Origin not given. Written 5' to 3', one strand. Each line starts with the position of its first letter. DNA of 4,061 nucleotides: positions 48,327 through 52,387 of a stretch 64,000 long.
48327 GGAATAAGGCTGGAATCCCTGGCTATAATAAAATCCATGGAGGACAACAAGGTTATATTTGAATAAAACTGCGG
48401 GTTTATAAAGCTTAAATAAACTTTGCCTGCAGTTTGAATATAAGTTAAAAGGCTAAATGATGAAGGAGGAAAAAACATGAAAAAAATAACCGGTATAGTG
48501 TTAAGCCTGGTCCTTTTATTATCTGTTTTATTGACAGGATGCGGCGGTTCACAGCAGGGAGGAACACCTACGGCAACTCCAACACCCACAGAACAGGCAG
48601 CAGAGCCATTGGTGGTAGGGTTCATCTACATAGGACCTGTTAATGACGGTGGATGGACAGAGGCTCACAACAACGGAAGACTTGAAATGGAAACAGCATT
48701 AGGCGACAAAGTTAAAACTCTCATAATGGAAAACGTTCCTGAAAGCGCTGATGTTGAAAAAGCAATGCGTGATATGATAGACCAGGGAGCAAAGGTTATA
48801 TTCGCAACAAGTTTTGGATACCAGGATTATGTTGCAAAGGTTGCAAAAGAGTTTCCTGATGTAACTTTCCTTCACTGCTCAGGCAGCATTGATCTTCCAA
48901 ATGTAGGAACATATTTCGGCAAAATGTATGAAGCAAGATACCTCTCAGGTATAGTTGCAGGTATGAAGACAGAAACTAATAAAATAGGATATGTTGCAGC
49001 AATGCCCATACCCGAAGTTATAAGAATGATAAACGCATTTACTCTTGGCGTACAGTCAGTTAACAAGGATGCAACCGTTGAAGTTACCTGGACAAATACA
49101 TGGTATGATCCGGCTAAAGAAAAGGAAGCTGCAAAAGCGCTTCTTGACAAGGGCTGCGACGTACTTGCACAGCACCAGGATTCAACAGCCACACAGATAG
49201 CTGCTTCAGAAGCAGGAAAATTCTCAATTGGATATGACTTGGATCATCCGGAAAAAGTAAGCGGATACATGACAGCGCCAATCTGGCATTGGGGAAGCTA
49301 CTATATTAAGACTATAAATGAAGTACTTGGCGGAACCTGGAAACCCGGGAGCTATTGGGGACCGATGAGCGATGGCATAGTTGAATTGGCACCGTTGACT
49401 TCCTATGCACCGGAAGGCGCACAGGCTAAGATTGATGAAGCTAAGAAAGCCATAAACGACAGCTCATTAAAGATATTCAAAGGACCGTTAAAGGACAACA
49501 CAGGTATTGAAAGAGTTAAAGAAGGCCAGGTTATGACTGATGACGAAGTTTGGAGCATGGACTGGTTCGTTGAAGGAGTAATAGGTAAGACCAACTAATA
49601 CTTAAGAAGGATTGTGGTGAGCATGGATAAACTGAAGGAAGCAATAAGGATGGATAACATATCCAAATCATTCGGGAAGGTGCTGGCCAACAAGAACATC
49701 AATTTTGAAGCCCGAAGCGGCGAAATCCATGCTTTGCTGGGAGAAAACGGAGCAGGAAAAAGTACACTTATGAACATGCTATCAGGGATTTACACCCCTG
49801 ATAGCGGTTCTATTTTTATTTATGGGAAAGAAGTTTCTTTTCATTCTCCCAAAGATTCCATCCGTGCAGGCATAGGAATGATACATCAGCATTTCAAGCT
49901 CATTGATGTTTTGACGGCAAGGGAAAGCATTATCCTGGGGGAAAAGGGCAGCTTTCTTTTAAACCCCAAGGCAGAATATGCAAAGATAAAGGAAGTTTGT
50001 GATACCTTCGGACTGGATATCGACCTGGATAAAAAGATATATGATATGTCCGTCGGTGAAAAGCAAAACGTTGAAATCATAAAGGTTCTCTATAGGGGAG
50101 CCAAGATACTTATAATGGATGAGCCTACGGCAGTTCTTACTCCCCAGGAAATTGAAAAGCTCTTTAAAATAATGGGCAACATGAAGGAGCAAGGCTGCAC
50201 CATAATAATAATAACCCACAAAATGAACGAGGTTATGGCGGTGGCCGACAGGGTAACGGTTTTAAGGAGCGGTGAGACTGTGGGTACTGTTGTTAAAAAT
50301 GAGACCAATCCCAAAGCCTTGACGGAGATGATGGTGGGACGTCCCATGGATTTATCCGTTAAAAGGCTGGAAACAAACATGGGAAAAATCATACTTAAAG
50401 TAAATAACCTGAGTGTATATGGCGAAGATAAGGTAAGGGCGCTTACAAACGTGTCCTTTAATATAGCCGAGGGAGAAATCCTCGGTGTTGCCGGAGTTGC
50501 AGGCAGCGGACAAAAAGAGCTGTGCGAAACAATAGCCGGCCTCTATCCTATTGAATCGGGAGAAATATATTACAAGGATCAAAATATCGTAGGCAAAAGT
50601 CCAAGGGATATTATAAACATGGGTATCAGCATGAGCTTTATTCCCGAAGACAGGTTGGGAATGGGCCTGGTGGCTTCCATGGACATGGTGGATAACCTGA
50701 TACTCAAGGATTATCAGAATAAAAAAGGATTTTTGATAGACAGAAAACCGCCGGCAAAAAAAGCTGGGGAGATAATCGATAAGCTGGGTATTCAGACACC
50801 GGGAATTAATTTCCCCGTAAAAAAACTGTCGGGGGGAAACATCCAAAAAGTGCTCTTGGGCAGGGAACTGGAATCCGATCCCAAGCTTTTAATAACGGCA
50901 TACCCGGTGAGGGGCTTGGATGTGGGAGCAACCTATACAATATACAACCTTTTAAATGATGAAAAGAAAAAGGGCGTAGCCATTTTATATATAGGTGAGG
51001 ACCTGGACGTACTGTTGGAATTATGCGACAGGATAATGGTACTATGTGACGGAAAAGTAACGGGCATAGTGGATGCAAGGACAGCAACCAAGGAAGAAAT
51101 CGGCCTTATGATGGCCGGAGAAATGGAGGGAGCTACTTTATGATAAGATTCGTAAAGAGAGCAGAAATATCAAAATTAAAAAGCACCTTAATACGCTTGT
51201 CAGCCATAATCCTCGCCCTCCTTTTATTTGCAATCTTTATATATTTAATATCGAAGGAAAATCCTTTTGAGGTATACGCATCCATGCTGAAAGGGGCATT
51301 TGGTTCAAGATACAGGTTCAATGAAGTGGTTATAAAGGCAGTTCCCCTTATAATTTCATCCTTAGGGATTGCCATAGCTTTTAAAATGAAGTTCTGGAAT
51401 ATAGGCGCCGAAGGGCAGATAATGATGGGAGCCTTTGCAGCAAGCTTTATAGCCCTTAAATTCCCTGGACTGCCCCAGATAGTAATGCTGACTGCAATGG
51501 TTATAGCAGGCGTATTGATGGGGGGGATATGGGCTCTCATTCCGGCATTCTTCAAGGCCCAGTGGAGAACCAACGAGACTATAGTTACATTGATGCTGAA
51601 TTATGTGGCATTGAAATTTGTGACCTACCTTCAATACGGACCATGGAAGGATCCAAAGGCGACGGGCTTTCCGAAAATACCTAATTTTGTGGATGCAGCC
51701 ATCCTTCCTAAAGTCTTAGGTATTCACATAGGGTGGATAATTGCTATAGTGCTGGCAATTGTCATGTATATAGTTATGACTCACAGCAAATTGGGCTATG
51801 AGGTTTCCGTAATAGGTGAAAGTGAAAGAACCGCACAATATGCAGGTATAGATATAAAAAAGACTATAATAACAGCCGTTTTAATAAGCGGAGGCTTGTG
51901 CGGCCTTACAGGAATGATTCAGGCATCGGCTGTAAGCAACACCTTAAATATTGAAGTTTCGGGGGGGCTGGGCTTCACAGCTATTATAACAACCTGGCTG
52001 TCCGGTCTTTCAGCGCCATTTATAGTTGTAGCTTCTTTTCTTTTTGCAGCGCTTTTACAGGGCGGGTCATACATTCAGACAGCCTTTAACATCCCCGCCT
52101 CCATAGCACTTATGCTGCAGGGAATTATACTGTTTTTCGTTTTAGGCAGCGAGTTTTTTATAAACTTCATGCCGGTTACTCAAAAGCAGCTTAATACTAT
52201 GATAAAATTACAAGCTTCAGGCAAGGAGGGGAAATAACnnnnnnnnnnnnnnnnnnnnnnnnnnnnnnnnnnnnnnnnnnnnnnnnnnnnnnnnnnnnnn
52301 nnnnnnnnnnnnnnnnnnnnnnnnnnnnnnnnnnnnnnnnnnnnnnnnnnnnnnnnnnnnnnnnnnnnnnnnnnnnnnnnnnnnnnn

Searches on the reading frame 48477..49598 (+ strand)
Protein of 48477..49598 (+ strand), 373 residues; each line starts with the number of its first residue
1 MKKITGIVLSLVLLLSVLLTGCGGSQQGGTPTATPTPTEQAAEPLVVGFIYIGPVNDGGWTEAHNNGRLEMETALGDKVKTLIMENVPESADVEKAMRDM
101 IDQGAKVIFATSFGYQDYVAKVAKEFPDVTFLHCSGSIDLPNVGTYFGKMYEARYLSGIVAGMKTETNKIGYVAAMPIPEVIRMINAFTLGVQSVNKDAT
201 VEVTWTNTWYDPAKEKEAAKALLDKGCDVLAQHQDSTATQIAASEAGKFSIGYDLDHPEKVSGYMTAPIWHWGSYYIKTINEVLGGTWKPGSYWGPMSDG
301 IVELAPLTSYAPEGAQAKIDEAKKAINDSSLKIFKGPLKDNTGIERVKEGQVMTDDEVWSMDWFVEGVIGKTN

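Call 74: search_protein_families(library=pfam, proteins=[window:48477-49598:+], max_evalue=1)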
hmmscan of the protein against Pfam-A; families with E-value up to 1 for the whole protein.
window:48477-49598:+ (373 aa): 3 families
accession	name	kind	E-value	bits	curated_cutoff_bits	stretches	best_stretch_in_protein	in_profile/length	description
PF02608.20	Bmp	-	2.9e-56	191.1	24.1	1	46-328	3-293/301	ABC transporter substrate-binding protein PnrA-like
PF13458.12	Peripla_BP_6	-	0.00023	21.4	31.7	1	184-270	21-116/343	Periplasmic binding protein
PF07302.16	AroM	-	0.0018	18.3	23.8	1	116-231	76-182/219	AroM protein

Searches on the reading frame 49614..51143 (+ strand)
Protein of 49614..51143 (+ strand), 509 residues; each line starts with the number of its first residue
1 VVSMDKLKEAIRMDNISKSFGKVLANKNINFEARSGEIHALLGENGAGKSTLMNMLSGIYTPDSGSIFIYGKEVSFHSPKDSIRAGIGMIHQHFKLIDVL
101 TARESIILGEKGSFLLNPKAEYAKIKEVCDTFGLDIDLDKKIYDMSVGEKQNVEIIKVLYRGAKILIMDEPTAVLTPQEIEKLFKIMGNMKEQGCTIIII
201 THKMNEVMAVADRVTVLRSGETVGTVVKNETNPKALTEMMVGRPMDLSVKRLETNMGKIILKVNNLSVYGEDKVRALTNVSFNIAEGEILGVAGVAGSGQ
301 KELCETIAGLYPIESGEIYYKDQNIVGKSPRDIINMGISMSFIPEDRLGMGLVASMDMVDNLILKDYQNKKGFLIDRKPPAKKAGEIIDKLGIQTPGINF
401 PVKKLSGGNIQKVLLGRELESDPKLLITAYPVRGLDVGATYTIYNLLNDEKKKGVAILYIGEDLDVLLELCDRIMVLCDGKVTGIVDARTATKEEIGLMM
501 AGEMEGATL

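Call 74: search_protein_families(library=pfam, proteins=[window:49614-51143:+], max_evalue=1)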
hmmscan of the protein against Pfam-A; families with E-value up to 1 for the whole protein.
window:49614-51143:+ (509 aa): 14 families
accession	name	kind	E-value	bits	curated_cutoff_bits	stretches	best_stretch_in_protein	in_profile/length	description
PF00005.33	ABC_tran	-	6.7e-48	163.2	25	2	27-173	2-137/137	ABC transporter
PF13304.12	AAA_21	-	1.2e-09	39.2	27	2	142-204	235-300/304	AAA domain, putative AbiEii toxin, Type IV TA system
PF13476.12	AAA_23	-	0.00017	22.7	27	1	12-59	3-42/201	AAA domain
PF13555.12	AAA_29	-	0.00052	20.2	27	1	30-64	18-50/61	P-loop containing region of AAA domain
PF02463.25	SMC_N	-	0.0007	19.5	40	1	144-215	136-209/220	RecF/RecN/SMC N terminal domain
PF03193.22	RsgA_GTPase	-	0.0037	17.5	30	1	35-58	105-128/174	RsgA GTPase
PF13514.12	AAA_27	-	0.0069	16.4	22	1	19-57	10-47/206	AAA domain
PF13401.12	AAA_22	-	0.0095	16.7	27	1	38-91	7-33/130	AAA domain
PF09818.15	ABC_ATPase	-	0.072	12.5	23.2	0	165-218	190-247/283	P-loop domain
PF11398.14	DUF2813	-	0.074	12.8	21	1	38-81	24-65/372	Protein of unknown function (DUF2813)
PF01926.29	MMR_HSR1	-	0.094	13.3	21.9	1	40-58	3-21/113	50S ribosome-binding GTPase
PF13191.12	AAA_16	-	0.17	12.8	32.6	1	37-78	25-64/167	AAA ATPase domain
PF13604.12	AAA_30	-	0.17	12.1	27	1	35-67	16-49/191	AAA domain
PF13175.12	AAA_15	-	0.29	11.1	32.1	1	26-61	16-48/374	AAA ATPase domain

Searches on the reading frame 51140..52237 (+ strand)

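Call 74: search_protein_families(library=pfam, proteins=[window:51140-52237:+], max_evalue=1)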
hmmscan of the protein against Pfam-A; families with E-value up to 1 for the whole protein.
window:51140-52237:+ (365 aa): 1 family
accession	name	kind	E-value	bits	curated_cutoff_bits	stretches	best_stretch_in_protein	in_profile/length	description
PF02653.21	BPD_transp_2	-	4.8e-38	131.3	26.8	1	63-335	5-269/269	Branched-chain amino acid transport system / permease component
